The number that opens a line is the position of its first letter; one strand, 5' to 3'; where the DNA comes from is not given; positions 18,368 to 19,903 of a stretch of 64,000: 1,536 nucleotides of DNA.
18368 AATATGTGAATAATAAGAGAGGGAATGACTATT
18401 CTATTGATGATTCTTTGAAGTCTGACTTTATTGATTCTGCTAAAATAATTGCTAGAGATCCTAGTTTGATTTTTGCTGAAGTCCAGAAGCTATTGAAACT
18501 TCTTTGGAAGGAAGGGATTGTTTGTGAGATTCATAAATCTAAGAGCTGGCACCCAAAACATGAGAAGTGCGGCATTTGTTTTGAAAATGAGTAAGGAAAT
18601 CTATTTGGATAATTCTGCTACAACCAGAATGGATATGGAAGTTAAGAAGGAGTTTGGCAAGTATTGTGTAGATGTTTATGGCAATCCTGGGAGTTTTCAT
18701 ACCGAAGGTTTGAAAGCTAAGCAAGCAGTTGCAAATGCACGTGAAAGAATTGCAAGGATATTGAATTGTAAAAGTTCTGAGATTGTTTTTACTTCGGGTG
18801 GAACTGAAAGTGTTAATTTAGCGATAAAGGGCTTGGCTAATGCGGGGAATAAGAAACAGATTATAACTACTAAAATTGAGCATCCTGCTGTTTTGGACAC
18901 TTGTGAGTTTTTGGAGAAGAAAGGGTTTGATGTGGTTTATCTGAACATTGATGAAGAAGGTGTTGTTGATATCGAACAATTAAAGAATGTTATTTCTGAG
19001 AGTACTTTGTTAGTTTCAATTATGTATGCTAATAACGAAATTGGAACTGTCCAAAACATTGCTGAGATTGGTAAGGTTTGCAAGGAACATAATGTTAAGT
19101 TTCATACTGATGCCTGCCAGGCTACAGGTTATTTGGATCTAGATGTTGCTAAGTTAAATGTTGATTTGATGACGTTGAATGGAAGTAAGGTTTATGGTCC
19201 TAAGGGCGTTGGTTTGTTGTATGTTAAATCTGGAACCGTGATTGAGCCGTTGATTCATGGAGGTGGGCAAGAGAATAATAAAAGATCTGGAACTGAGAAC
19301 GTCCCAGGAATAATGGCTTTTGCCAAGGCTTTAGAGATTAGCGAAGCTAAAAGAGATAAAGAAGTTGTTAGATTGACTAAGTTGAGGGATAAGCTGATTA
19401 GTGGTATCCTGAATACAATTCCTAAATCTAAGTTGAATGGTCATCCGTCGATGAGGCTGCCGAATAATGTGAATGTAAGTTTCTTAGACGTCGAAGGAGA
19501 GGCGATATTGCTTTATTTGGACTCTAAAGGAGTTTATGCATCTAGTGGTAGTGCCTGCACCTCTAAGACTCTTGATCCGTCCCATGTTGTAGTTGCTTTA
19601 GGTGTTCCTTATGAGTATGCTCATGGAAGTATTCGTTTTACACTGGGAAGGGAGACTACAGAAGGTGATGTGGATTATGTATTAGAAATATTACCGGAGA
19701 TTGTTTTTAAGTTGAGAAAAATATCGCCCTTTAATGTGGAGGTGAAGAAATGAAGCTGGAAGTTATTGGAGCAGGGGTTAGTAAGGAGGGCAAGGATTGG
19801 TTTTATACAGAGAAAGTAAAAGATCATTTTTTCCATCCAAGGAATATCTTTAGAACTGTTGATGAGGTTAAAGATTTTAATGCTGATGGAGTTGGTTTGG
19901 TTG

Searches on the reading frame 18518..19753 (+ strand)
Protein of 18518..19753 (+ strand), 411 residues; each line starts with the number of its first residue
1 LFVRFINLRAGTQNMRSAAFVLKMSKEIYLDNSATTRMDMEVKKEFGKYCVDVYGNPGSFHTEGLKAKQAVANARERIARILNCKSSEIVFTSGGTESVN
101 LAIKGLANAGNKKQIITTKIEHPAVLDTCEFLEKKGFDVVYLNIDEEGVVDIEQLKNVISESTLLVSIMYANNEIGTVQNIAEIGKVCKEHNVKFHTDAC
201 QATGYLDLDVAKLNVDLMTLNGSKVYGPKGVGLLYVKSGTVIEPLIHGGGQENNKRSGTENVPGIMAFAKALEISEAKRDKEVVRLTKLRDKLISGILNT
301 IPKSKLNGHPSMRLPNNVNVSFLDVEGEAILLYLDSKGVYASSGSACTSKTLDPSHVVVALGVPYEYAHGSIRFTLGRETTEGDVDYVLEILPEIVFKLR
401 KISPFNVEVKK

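Call 7: search_protein_families(library=pfam, proteins=[window:18518-19753:+], max_evalue=0.001)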
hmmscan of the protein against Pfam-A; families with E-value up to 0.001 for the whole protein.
window:18518-19753:+ (411 aa): 5 families
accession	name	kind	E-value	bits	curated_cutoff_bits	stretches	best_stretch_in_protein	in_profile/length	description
PF00266.25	Aminotran_5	-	1.2e-78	265.1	21.5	1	28-388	1-371/371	Aminotransferase class-V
PF01041.23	DegT_DnrJ_EryC1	-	2.1e-10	40.8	19.8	1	88-204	41-151/360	DegT/DnrJ/EryC1/StrS aminotransferase family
PF01212.27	Beta_elim_lyase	-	8.8e-10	38.8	27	1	11-200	10-170/288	Beta-eliminating lyase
PF00155.27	Aminotran_1_2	-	5.8e-08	32.7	19.7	1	72-390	45-359/361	Aminotransferase class I and II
PF01053.26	Cys_Met_Meta_PP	-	3.2e-05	23.1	27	1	76-224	59-198/381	Cys/Met metabolism PLP-dependent enzyme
